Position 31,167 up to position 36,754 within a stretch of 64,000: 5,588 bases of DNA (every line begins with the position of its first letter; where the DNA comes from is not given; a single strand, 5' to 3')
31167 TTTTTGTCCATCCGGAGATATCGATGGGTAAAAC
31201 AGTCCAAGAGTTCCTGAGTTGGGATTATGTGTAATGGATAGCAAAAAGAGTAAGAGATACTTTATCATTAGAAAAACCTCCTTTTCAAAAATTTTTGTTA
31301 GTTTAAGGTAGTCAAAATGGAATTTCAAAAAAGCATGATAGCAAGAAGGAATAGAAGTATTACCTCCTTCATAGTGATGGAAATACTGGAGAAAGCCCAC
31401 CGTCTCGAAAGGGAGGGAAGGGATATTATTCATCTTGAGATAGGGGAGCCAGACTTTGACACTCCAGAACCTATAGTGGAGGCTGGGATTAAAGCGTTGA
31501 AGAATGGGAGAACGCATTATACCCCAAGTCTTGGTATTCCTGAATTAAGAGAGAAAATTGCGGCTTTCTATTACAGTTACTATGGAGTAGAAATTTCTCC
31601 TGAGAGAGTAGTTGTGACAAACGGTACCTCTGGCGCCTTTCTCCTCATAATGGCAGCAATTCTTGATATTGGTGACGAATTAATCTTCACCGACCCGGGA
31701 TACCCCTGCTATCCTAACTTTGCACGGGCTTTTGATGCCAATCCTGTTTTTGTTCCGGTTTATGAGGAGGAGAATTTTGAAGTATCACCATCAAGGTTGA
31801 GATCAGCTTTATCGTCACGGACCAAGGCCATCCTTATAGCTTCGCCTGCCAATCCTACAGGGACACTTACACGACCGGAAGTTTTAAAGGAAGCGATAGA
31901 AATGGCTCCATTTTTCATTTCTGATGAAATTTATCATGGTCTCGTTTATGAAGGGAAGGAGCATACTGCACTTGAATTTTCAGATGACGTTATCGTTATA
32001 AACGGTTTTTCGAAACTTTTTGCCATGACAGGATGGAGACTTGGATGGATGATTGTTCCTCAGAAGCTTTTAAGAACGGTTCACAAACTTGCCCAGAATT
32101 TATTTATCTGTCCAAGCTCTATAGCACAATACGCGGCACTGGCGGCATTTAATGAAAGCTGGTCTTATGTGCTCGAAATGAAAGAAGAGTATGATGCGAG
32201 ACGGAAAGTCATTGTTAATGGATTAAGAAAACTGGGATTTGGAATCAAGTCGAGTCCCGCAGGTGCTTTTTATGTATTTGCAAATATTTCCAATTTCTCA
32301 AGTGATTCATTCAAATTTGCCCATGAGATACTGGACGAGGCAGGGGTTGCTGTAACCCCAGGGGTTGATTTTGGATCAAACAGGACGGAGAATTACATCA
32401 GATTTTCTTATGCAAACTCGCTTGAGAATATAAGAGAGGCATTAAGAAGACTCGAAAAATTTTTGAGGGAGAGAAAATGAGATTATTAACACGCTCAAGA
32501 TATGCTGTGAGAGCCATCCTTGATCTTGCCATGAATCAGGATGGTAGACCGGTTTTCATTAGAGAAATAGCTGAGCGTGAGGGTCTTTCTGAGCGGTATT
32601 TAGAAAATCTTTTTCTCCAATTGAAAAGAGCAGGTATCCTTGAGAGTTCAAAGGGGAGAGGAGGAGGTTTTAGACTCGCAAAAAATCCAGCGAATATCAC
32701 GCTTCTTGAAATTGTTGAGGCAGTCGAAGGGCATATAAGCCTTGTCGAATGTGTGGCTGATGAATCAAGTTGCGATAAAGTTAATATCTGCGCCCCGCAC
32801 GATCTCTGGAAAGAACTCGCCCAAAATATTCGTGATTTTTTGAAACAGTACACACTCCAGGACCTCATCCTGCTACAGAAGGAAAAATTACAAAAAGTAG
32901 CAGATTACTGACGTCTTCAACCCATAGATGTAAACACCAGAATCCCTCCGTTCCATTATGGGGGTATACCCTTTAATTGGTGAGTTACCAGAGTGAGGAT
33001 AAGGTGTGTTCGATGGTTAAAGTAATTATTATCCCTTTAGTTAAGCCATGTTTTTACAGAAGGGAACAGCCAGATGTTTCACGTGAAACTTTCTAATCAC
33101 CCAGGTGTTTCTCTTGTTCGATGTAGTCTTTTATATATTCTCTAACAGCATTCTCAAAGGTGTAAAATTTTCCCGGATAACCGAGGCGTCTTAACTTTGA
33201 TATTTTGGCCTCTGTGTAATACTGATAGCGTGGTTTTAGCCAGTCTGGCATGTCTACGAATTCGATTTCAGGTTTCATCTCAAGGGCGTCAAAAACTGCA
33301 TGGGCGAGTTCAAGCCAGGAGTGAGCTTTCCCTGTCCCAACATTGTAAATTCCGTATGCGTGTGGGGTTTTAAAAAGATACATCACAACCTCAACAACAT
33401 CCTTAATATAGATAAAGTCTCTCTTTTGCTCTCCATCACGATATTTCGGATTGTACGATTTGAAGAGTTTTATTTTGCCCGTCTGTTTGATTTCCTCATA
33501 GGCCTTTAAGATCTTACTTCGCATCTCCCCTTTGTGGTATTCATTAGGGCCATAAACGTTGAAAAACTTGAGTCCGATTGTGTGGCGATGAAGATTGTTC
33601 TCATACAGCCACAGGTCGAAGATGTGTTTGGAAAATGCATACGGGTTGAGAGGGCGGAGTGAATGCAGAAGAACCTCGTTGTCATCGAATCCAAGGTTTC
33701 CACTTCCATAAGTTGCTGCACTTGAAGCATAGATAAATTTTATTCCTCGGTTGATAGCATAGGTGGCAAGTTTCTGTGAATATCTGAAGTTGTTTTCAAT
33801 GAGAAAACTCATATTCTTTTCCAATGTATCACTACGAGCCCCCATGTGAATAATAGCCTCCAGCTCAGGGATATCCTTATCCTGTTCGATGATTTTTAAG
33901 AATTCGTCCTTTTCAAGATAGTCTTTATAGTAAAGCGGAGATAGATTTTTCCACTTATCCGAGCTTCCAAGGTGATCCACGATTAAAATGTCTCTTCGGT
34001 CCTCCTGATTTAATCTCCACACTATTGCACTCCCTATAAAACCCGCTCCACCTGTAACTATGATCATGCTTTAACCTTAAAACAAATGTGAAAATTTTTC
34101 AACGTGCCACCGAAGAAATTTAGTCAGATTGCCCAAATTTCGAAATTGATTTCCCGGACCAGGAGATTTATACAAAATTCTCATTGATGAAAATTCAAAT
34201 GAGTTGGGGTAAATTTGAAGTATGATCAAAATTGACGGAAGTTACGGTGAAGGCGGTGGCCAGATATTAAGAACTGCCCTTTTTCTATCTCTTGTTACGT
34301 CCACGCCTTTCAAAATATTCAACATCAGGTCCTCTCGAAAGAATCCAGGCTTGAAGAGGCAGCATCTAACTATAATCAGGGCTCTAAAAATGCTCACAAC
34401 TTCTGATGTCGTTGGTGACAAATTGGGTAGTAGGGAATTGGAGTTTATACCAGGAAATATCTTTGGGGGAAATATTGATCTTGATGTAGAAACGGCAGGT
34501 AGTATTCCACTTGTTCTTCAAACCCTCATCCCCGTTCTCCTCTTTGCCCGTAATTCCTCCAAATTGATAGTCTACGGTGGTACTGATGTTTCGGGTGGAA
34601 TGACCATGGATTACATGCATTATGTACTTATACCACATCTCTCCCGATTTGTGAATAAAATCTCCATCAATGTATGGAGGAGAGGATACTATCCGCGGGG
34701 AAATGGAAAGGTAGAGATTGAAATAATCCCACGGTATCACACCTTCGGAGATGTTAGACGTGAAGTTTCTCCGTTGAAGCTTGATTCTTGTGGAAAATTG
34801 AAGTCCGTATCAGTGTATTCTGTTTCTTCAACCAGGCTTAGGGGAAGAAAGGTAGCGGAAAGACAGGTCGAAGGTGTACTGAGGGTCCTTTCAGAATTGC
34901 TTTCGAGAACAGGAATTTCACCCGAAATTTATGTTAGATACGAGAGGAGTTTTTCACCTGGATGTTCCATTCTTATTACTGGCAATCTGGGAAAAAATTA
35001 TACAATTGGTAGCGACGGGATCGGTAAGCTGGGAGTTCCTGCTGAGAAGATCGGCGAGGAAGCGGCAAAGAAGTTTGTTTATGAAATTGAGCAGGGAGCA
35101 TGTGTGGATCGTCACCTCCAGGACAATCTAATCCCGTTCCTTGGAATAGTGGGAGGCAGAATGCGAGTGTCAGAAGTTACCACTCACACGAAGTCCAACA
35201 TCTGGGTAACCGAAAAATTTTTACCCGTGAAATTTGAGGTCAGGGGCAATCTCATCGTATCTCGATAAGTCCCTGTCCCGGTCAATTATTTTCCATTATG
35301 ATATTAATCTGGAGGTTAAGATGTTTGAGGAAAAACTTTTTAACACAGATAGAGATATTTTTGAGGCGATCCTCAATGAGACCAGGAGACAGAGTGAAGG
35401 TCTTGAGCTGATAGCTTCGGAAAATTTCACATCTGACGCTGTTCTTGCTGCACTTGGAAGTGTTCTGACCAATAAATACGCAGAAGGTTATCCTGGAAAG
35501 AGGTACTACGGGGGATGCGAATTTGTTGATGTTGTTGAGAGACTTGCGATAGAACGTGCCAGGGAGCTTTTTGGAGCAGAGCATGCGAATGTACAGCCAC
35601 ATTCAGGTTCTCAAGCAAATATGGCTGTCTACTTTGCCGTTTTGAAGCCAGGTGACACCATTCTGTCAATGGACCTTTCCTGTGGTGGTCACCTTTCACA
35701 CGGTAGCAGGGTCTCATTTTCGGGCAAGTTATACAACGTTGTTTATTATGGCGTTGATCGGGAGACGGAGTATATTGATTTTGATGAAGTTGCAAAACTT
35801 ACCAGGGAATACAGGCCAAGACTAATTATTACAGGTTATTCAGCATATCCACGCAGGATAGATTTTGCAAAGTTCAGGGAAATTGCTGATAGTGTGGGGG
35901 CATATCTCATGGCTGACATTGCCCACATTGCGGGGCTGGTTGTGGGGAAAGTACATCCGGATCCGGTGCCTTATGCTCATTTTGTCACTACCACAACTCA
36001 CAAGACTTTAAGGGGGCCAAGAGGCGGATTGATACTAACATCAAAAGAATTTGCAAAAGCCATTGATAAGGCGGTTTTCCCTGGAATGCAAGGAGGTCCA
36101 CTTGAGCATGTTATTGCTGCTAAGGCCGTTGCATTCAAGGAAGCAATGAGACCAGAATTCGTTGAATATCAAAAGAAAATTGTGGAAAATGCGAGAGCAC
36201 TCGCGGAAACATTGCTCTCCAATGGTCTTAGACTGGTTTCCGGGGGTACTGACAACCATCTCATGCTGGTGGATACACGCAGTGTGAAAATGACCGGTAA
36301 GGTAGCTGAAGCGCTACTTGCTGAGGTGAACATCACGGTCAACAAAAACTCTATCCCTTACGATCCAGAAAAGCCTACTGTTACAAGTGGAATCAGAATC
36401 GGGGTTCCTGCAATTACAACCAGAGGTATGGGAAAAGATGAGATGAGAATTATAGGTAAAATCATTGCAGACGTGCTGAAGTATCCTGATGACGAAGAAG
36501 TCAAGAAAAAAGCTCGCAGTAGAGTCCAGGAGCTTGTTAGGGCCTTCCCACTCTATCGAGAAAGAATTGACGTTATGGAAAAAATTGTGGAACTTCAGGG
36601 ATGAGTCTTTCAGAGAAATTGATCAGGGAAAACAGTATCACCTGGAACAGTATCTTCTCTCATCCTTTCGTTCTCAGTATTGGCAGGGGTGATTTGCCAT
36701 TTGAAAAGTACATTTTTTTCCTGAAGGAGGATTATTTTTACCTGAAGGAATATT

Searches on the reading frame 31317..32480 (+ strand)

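Call 16: search_protein_families(library=pfam, proteins=[window:31317-32480:+], max_evalue=0.00001)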
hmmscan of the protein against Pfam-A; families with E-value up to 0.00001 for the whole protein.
window:31317-32480:+ (387 aa): 2 families
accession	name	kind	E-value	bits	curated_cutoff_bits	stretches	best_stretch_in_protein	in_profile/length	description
PF00155.27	Aminotran_1_2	-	2.8e-64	218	19.7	1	36-379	2-361/361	Aminotransferase class I and II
PF01041.23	DegT_DnrJ_EryC1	-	7.4e-09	35.7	19.8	1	98-175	43-119/360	DegT/DnrJ/EryC1/StrS aminotransferase family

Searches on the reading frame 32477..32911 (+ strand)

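Call 55: search_protein_families(library=pfam, proteins=[window:32477-32911:+], max_evalue=0.001)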
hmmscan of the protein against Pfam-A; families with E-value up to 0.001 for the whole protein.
window:32477-32911:+ (144 aa): 1 family
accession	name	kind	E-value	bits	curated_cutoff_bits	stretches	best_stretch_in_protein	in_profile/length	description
PF02082.26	Rrf2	-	3.5e-41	140.9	30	1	5-131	3-130/132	Iron-dependent Transcriptional regulator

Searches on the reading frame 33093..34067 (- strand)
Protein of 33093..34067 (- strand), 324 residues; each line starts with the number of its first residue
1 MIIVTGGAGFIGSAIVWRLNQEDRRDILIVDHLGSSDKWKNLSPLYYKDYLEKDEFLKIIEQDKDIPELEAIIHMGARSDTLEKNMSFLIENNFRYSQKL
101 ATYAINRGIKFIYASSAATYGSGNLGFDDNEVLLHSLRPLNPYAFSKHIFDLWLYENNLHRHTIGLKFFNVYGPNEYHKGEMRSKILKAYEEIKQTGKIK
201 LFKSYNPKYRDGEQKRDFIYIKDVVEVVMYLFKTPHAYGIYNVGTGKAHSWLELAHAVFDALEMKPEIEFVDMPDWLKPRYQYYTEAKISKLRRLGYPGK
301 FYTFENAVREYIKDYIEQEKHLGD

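Call 16: search_protein_families(library=pfam, proteins=[window:33093-34067:-], max_evalue=0.00001)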
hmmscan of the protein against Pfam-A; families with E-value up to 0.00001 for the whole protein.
window:33093-34067:- (324 aa): 4 families
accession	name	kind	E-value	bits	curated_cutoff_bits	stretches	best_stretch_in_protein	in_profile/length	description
PF01370.27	Epimerase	-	1.1e-41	143.3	20.9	1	2-244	1-240/240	NAD dependent epimerase/dehydratase family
PF16363.11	GDP_Man_Dehyd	-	1.1e-20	74.9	27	1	3-267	1-271/332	GDP-mannose 4,6 dehydratase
PF01073.25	3Beta_HSD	-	1.2e-10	41.3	22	1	3-202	1-212/280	3-beta hydroxysteroid dehydrogenase/isomerase family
PF04321.23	RmlD_sub_bind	-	6.5e-08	32.4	27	1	2-273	3-243/287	RmlD substrate binding domain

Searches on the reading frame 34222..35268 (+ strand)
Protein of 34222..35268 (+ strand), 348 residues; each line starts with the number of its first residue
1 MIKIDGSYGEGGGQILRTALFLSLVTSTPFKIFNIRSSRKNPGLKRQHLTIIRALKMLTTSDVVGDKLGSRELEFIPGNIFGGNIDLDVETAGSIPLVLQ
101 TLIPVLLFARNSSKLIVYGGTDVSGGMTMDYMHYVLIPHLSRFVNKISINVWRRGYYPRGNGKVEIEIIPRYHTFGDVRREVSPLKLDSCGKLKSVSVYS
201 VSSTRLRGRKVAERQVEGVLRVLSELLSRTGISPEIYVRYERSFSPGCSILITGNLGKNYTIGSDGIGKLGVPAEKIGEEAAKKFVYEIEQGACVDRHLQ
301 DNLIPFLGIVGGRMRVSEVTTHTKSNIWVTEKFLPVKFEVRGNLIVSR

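Call 16: search_protein_families(library=pfam, proteins=[window:34222-35268:+], max_evalue=0.00001)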
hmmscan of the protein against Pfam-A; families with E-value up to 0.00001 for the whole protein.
window:34222-35268:+ (348 aa): 2 families
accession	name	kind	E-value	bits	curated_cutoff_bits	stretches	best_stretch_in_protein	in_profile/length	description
PF01137.26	RTC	-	9.8e-75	251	27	1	8-340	1-221/221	RNA 3'-terminal phosphate cyclase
PF05189.18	RTC_insert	-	7.6e-15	55.6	23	1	191-289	4-101/102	RNA 3'-terminal phosphate cyclase (RTC), insert domain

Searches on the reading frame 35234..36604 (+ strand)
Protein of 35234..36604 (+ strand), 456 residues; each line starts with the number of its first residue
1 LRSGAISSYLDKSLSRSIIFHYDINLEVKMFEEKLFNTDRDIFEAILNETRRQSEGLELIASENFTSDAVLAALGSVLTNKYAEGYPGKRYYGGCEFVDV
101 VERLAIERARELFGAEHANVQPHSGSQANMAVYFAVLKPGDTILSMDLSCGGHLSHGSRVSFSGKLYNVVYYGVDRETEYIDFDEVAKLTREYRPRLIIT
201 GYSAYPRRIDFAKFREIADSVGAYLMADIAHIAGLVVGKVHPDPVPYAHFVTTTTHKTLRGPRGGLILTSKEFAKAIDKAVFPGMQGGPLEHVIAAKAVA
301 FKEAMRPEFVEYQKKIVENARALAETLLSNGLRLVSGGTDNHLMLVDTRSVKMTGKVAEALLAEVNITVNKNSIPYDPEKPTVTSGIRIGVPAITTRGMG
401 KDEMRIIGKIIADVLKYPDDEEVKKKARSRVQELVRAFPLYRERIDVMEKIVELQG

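Call 17: search_protein_families(library=pfam, proteins=[window:35234-36604:+], max_evalue=0.00001)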
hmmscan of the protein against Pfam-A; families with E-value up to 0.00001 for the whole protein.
window:35234-36604:+ (456 aa): 2 families
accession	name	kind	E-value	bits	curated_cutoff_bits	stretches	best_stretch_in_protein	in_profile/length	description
PF00464.25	SHMT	-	5.6e-171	569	27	1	37-411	3-399/399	Serine hydroxymethyltransferase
PF00155.27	Aminotran_1_2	-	9.8e-09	35.3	19.7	1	110-396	52-351/361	Aminotransferase class I and II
